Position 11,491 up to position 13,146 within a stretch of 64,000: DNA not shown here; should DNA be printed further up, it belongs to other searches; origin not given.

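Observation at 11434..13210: An orphan collagen-repeat tail-fibre-like gene plus an XkdX-like ORF, wedged between the glycan locus and the dcw cluster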

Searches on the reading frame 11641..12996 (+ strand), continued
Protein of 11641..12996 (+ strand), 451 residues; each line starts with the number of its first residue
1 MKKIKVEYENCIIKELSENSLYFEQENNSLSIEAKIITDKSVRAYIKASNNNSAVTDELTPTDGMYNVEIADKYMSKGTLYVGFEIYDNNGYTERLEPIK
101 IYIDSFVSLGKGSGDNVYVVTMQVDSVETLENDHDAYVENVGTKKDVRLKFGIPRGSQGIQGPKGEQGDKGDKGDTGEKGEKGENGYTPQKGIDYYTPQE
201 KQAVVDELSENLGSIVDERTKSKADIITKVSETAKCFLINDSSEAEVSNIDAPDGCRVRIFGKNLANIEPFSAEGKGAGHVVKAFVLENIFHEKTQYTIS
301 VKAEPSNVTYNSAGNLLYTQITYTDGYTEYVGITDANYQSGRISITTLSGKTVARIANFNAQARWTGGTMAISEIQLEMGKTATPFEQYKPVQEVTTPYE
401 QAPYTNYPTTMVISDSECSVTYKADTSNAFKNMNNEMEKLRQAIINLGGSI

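Call 76: find_encoding_contigs(protein=P0060, flank=8000, max_places=1)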
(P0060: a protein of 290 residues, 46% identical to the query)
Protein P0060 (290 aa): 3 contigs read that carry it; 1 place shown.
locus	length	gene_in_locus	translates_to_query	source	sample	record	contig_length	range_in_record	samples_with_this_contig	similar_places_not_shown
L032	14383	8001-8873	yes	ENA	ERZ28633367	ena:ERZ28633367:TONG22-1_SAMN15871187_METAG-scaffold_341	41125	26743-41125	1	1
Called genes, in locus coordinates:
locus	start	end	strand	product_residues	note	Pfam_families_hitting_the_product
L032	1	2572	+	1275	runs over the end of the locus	-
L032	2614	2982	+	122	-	PF20458:DUF6711 (weak)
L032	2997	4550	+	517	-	-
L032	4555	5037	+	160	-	-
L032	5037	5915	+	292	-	PF00754:F5_F8_type_C, PF22633:F5_F8_type_C_2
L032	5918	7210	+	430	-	PF25852:DUF6242_C (faint)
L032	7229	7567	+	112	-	-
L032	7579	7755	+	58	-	-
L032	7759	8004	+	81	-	-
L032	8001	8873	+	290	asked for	-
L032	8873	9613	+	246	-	-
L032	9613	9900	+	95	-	-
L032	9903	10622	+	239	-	PF07833:Cu_amine_oxidN1, PF14220:DUF4329 (weak)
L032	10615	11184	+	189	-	PF01510:Amidase_2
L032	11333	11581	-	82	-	-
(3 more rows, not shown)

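Call 78: find_encoding_contigs(protein=P0049, flank=8000, max_places=1)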
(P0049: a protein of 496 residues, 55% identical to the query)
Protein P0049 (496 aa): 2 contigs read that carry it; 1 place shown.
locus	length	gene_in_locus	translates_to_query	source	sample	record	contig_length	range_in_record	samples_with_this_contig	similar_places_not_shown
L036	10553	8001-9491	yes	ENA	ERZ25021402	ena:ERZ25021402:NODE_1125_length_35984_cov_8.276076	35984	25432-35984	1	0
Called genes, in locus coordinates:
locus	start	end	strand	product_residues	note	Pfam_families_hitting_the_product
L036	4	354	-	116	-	PF13560:HTH_31, PF01381:HTH_3, PF12844:HTH_19, PF13443:HTH_26 (weak)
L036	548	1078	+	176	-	PF06908:YpsA (weak)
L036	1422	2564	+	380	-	PF00990:GGDEF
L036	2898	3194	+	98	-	-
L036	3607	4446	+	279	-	PF01734:Patatin, PF19890:DUF6363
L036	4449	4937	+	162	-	-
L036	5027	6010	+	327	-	-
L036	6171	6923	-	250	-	PF00072:Response_reg, PF08769:Spo0A_C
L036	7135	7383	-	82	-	PF00589:Phage_integrase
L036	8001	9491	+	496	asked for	-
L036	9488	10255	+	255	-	-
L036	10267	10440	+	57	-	-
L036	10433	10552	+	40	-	?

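Call 79: find_encoding_contigs(protein=P0043, flank=8000, max_places=1)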
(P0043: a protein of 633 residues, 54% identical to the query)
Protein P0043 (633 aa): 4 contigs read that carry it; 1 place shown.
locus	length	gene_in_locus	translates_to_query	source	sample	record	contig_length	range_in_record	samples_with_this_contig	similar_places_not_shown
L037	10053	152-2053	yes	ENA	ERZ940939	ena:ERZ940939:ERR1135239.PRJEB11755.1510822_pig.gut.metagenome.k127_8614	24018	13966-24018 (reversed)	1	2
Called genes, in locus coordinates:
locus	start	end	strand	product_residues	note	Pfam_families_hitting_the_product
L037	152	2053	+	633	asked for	-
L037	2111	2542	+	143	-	PF05105:Phage_holin_4_1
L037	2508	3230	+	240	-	PF07833:Cu_amine_oxidN1, PF14220:DUF4329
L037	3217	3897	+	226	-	PF01510:Amidase_2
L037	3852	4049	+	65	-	-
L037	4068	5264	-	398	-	PF01370:Epimerase, PF07993:NAD_binding_4 (faint), PF14667:Polysacc_synt_C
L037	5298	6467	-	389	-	PF02350:Epimerase_2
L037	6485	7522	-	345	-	PF01073:3Beta_HSD, PF01370:Epimerase, PF02719:Polysacc_synt_2, PF04321:RmlD_sub_bind (weak), PF07993:NAD_binding_4, PF16363:GDP_Man_Dehyd, PF13460:NAD_binding_10, PF08485:Polysacc_syn_2C, +1 more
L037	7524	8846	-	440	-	PF01210:NAD_Gly3P_dh_N (faint), PF02826:2-Hacid_dh_C (faint), PF03446:NAD_binding_2 (faint), PF03721:UDPG_MGDP_dh_N, PF00984:UDPG_MGDP_dh, PF03720:UDPG_MGDP_dh_C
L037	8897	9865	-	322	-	-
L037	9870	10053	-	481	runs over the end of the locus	PF01943:Polysacc_synt, PF13440:Polysacc_synt_3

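Call 80: find_encoding_contigs(protein=P0032, flank=8000, max_places=1)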
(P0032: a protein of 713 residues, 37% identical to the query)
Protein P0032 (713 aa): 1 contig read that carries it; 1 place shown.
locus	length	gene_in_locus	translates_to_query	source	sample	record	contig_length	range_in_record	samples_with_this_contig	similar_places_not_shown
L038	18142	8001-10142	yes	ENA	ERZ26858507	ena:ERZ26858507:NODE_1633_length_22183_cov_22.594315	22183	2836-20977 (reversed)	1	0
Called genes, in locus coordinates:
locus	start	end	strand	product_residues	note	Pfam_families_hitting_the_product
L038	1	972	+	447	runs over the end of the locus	PF03237:Terminase_6N, PF04466:Terminase_3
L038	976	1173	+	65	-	-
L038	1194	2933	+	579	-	PF16510:P22_portal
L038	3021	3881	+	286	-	-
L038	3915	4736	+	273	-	-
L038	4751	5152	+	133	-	-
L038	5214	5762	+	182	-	-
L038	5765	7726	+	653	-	-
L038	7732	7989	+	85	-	-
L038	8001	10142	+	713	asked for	PF01391:Collagen (faint)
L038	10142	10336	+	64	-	-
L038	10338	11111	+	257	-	PF07833:Cu_amine_oxidN1, PF14220:DUF4329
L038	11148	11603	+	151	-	PF05105:Phage_holin_4_1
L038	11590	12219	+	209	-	PF01510:Amidase_2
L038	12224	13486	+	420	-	-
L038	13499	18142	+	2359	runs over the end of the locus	PF18812:PBECR3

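Call 101: search_protein_families(library=ncbifam, proteins=[window:11641-12993:+, P0015, P0033, P0032, L038:10142-10333:+], max_evalue=1)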
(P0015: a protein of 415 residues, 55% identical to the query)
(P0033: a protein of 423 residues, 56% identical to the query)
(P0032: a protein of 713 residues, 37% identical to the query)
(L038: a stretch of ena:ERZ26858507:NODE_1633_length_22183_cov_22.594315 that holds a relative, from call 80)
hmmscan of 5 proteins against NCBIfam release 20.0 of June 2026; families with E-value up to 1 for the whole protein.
window:11641-12993:+ (451 aa): 3 families
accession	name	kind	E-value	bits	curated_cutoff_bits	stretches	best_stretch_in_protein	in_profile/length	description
NF038329.2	gly_rich_SclB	equivalog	3.9e-07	29.3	325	1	154-192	118-156/442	LPXTG-anchored collagen-like adhesin Scl2/SclB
NF038330.1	adhesin_SclA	exception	1.9e-06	27.8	400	1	155-192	149-186/405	LPXTG-anchored collagen-like adhesin Scl1/SclA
NF046116.1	adhesin_Lcl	equivalog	3.3e-06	25.9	500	1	154-188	52-86/431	collagen-like adhesin Lcl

P0015 (415 aa): 3 families
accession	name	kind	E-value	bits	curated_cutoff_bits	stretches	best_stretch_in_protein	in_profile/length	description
NF038330.1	adhesin_SclA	exception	6.3e-08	32.7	400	1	156-201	161-206/405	LPXTG-anchored collagen-like adhesin Scl1/SclA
NF046116.1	adhesin_Lcl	equivalog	1.1e-07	30.8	500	1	155-202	205-252/431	collagen-like adhesin Lcl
NF038329.2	gly_rich_SclB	equivalog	4.5e-07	29.2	325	1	156-202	140-186/442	LPXTG-anchored collagen-like adhesin Scl2/SclB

P0033 (423 aa): 3 families
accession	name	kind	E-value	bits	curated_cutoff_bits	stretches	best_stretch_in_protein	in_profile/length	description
NF038329.2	gly_rich_SclB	equivalog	7.9e-05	21.7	325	1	155-207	127-179/442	LPXTG-anchored collagen-like adhesin Scl2/SclB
NF046116.1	adhesin_Lcl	equivalog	0.00022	19.9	500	1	157-206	105-145/431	collagen-like adhesin Lcl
NF038330.1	adhesin_SclA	exception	0.002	17.9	400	1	155-203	124-172/405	LPXTG-anchored collagen-like adhesin Scl1/SclA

P0032 (713 aa): 4 families
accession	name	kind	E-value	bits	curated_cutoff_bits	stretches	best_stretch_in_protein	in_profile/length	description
NF046116.1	adhesin_Lcl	equivalog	9.8e-18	63.9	500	1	159-304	55-200/431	collagen-like adhesin Lcl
NF038329.2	gly_rich_SclB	equivalog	4.9e-15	55.4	325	1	160-305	119-265/442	LPXTG-anchored collagen-like adhesin Scl2/SclB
NF038330.1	adhesin_SclA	exception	3.9e-13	49.8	400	1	159-301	112-242/405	LPXTG-anchored collagen-like adhesin Scl1/SclA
NF048003.1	GTA_spike_fiber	domain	0.0041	17.7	36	1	524-646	48-170/182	phage head spike fiber domain-containing protein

L038:10142-10333:+ (64 aa): 1 family
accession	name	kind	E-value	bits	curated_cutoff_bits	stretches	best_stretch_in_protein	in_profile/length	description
NF006119.0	PRK08264.1-5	subfamily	0.11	12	249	1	14-51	64-101/233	SDR family oxidoreductase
